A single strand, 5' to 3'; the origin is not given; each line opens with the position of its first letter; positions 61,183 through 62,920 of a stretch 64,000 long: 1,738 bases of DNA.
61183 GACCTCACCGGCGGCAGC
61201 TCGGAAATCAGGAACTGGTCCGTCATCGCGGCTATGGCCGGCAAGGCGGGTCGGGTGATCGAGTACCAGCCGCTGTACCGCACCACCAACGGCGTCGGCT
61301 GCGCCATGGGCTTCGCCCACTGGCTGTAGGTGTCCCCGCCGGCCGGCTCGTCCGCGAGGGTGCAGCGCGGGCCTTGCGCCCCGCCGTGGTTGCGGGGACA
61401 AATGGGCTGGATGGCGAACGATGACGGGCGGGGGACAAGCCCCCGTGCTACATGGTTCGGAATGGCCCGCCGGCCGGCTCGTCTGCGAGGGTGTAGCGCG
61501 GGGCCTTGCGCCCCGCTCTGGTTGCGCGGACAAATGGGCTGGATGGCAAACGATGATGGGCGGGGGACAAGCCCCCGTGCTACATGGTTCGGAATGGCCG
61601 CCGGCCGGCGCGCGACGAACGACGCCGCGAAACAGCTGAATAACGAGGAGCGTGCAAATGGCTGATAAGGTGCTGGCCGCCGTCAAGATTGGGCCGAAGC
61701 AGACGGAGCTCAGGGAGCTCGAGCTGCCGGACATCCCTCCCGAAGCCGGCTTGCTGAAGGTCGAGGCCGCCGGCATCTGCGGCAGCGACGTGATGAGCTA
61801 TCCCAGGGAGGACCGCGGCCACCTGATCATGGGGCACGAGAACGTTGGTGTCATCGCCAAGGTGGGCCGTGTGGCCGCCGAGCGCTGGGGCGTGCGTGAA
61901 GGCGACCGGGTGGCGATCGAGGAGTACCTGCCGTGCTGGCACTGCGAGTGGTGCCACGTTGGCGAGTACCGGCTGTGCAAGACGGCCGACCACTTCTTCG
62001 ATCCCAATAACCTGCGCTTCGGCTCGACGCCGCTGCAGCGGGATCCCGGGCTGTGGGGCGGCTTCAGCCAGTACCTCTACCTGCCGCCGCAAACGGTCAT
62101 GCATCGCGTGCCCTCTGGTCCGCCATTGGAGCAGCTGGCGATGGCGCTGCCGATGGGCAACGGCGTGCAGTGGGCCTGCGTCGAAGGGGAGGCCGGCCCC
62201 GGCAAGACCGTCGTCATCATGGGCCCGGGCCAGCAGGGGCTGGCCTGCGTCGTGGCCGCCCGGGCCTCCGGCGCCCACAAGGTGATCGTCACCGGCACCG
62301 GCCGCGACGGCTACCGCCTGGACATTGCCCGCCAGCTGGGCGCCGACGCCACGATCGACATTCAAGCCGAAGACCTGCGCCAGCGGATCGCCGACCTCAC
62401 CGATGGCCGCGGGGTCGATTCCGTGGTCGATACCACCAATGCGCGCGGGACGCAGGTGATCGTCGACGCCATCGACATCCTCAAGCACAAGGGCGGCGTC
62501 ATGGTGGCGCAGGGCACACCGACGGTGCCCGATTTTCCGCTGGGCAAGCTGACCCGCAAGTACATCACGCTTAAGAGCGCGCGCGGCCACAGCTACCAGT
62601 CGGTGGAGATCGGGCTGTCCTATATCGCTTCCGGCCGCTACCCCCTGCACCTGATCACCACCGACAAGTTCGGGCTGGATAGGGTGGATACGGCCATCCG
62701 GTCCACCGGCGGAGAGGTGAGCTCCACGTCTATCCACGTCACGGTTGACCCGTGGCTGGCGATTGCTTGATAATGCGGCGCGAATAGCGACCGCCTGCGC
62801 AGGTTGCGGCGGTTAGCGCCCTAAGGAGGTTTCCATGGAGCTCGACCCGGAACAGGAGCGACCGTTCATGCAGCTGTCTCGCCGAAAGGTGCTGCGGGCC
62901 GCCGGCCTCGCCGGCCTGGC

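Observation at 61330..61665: ~131-bp tandem repeat (2.1 copies) in the LigB-dioxygenase / Zn-ADH intergenic region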

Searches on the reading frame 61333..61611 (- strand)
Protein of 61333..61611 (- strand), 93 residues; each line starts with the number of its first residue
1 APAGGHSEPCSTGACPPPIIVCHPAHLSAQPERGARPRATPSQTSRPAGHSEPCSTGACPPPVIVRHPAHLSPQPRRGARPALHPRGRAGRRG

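Call 46: search_protein_representatives(protein=window:61333-61611:-)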
Query: 93 residues. Proteins with E-value up to 0.001 (for the whole library): 1; up to 1e-10: 1; up to 1e-30: 0. The best 1 are listed.
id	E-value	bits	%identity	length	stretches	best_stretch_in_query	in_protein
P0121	2.1e-19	86.1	96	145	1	47-93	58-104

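Call 48: find_encoding_contigs(protein=P0121, flank=10000, max_places=10)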
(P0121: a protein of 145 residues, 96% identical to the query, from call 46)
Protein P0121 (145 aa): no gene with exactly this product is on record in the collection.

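Call 49: list_cluster_members(proteins=[P0121, P0001])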
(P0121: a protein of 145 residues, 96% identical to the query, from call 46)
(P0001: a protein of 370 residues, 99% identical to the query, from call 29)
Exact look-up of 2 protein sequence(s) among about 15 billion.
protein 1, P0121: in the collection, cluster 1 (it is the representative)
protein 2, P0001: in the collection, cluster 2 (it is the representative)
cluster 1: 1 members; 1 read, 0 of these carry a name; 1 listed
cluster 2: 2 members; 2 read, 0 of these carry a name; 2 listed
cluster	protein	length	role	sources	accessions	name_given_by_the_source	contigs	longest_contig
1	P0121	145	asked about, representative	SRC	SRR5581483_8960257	-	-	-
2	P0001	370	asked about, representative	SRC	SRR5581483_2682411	-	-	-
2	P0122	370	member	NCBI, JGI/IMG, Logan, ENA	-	-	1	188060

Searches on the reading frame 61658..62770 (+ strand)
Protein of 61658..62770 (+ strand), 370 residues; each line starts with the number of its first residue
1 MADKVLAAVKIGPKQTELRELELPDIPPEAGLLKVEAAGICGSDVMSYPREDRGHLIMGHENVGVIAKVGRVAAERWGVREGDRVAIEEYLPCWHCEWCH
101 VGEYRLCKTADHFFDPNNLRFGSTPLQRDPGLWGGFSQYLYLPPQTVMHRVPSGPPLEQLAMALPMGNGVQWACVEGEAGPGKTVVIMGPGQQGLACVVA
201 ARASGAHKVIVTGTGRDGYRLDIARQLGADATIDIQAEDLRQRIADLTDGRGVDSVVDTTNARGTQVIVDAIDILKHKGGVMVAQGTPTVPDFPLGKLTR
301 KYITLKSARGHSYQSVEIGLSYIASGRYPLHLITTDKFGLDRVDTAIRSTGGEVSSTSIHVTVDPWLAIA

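Call 14: find_encoding_contigs(protein=window:61658-62770:+, flank=6000, max_places=10)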
Protein window:61658-62770:+ (370 aa): 2 contigs read that carry it; 1 place shown.
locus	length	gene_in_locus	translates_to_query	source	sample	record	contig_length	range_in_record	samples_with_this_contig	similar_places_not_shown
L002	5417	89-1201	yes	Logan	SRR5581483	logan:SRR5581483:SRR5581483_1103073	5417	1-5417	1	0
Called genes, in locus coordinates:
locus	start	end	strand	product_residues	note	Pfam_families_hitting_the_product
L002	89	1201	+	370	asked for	PF08240:ADH_N, PF00107:ADH_zinc_N, PF13602:ADH_zinc_N_2 (weak)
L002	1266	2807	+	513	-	PF00557:Peptidase_M24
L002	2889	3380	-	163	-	PF03748:FliL (weak)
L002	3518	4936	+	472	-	PF08245:Mur_ligase_M, PF02875:Mur_ligase_C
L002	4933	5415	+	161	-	?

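Call 23: search_protein_families(library=pfam, proteins=[window:61658-62767:+], max_evalue=0.01)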
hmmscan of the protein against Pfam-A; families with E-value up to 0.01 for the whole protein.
window:61658-62767:+ (370 aa): 3 families
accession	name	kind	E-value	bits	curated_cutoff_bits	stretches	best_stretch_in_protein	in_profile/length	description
PF00107.32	ADH_zinc_N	-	5.8e-18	65.5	31.8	1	194-313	3-117/129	Zinc-binding dehydrogenase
PF08240.17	ADH_N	-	6.2e-18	65.4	23.5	1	32-149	6-101/104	Alcohol dehydrogenase GroES-like domain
PF13602.12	ADH_zinc_N_2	-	8.4e-06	27.2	27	1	227-348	1-121/134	Zinc-binding dehydrogenase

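Call 29: find_homologous_proteins(query=window:61658-62767:+, max_evalue=1e-40)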
Query window:61658-62767:+ (370 aa): 3916 proteins with E <= 1e-40 among 8000 candidates; the best 120 are listed.
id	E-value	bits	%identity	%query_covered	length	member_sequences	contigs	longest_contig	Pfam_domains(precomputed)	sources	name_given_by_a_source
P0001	2.5e-249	845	99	100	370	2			PF00107.33,PF13602.13,PF08240.18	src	-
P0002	1.0e-210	718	82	99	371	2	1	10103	PF00107.33,PF13602.13,PF08240.18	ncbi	-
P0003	2.4e-209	713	82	99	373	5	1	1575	PF00107.33,PF16912.12,PF13602.13,PF08240.18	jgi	-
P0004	1.5e-206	704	80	99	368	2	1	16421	PF00107.33,PF13602.13,PF08240.18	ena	-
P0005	2.7e-204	696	80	99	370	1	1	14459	PF00107.33,PF13602.13,PF08240.18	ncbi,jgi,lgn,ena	jgi:threonine dehydrogenase-like Zn-dependent dehydrogenase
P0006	1.2e-203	694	78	100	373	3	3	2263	PF00107.33,PF08240.18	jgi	jgi:threonine dehydrogenase-like Zn-dependent dehydrogenase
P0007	6.8e-203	692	81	99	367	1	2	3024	PF00107.33,PF08240.18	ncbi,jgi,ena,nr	ncbi:MAG TPA: zinc-binding dehydrogenase [Chloroflexota bacterium]|nr:zinc-binding dehydrogenase [Ch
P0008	1.9e-201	687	80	99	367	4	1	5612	PF00107.33,PF16912.12,PF13602.13,PF08240.18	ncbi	-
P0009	1.5e-166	572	67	99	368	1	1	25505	PF00107.33,PF13602.13,PF08240.18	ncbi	ncbi:MAG: zinc-dependent alcohol dehydrogenase [Chloroflexota bacterium]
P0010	9.8e-166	570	69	99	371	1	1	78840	PF00107.33,PF13602.13,PF08240.18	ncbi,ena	-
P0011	2.6e-161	555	65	99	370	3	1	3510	PF00107.33,PF13602.13,PF08240.18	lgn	-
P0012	5.4e-156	537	64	99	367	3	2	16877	PF00107.33,PF13602.13,PF08240.18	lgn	-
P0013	5.1e-155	534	64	99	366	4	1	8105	PF00107.33,PF13602.13,PF08240.18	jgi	-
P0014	1.8e-154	533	65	98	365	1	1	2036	PF00107.33,PF13602.13,PF08240.18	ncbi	ncbi:MAG TPA: zinc-binding dehydrogenase [Chloroflexota bacterium]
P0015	9.3e-154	530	64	99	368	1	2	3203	PF00107.33,PF13602.13,PF08240.18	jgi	jgi:threonine dehydrogenase-like Zn-dependent dehydrogenase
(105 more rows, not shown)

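Call 30: find_encoding_contigs(protein=P0001, flank=8000, max_places=6)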
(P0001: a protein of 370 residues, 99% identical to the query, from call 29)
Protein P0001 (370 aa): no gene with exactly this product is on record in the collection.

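Call 31: find_encoding_contigs(protein=P0002, flank=8000, max_places=4)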
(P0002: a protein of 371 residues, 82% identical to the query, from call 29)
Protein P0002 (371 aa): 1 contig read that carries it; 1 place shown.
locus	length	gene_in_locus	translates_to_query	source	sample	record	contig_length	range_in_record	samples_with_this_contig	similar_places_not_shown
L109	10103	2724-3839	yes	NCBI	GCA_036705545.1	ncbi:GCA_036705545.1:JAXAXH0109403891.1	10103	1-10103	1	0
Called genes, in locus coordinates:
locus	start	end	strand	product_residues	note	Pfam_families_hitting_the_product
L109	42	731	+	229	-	PF00596:Aldolase_II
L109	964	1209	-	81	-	-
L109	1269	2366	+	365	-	PF00190:Cupin_1 (weak), PF07883:Cupin_2 (weak)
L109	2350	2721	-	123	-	PF19301:LigXa_C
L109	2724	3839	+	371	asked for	PF08240:ADH_N, PF00107:ADH_zinc_N, PF13602:ADH_zinc_N_2 (faint)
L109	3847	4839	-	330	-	PF13379:NMT1_2 (weak), PF09084:NMT1, PF12974:Phosphonate-bd (faint)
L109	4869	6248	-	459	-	PF00355:Rieske, PF19301:LigXa_C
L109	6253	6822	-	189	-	PF12973:Cupin_7 (weak), PF02311:AraC_binding (weak), PF07883:Cupin_2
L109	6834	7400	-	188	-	PF02041:Auxin_BP, PF07883:Cupin_2 (faint)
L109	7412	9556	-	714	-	PF02359:CDC48_N (weak), PF00004:AAA, PF05496:RuvB_N (weak), PF17862:AAA_lid_3, PF05496:RuvB_N (weak), PF00004:AAA, PF06068:TIP49 (weak), PF17862:AAA_lid_3, +22 more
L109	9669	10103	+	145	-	?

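Call 32: find_encoding_contigs(protein=P0004, flank=8000, max_places=4)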
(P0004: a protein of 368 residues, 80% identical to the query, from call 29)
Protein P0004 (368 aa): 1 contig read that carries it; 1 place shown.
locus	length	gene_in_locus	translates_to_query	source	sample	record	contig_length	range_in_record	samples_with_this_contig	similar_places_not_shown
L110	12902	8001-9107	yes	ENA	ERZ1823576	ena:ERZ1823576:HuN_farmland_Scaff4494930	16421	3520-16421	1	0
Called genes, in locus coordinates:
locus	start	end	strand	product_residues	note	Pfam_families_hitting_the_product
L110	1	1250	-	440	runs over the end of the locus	PF01266:DAO, PF16901:DAO_C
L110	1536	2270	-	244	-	PF00561:Abhydrolase_1 (weak), PF12146:Hydrolase_4 (faint), PF12697:Abhydrolase_6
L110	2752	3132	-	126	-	-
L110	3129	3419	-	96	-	-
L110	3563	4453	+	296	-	PF22548:AEP-TOTE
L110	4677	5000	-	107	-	-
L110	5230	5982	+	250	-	-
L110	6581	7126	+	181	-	PF14340:DUF4395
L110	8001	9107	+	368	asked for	PF08240:ADH_N, PF00107:ADH_zinc_N, PF13602:ADH_zinc_N_2 (weak)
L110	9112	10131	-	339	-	PF13379:NMT1_2, PF09084:NMT1, PF12974:Phosphonate-bd (weak)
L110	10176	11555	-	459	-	PF00355:Rieske, PF19301:LigXa_C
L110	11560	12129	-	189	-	PF12973:Cupin_7 (weak), PF02311:AraC_binding (weak), PF07883:Cupin_2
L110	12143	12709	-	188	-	PF02041:Auxin_BP, PF07883:Cupin_2 (faint)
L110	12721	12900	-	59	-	?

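Call 33: find_encoding_contigs(protein=P0005, flank=8000, max_places=4)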
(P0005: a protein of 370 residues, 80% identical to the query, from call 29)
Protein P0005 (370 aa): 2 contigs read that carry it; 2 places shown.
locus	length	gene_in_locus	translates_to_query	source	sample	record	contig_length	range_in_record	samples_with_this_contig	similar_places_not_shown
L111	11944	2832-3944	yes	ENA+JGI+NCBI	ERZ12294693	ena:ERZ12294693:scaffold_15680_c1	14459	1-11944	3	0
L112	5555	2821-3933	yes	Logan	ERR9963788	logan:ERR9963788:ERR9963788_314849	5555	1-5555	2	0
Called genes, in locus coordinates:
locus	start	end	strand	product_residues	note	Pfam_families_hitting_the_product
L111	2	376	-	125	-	?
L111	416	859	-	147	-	PF12900:Pyridox_ox_2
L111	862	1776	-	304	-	PF00582:Usp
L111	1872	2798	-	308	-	PF09084:NMT1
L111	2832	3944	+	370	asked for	PF08240:ADH_N, PF00107:ADH_zinc_N, PF13602:ADH_zinc_N_2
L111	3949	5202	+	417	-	PF06277:EutA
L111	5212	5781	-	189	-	PF12973:Cupin_7 (weak), PF02311:AraC_binding (weak), PF07883:Cupin_2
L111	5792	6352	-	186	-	PF02041:Auxin_BP, PF07883:Cupin_2 (faint)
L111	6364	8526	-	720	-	PF02359:CDC48_N (weak), PF00004:AAA, PF05496:RuvB_N (weak), PF17862:AAA_lid_3, PF05496:RuvB_N (weak), PF06068:TIP49 (weak), PF00004:AAA, PF17862:AAA_lid_3, +22 more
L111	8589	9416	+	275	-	PF02900:LigB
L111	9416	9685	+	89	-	PF07746:LigA, PF14407:Frankia_peptide (weak)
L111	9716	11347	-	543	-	-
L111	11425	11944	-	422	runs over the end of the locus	PF00355:Rieske, PF11723:Aromatic_hydrox (faint)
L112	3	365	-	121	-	?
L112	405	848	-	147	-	PF12900:Pyridox_ox_2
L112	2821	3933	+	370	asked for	PF08240:ADH_N, PF00107:ADH_zinc_N, PF13602:ADH_zinc_N_2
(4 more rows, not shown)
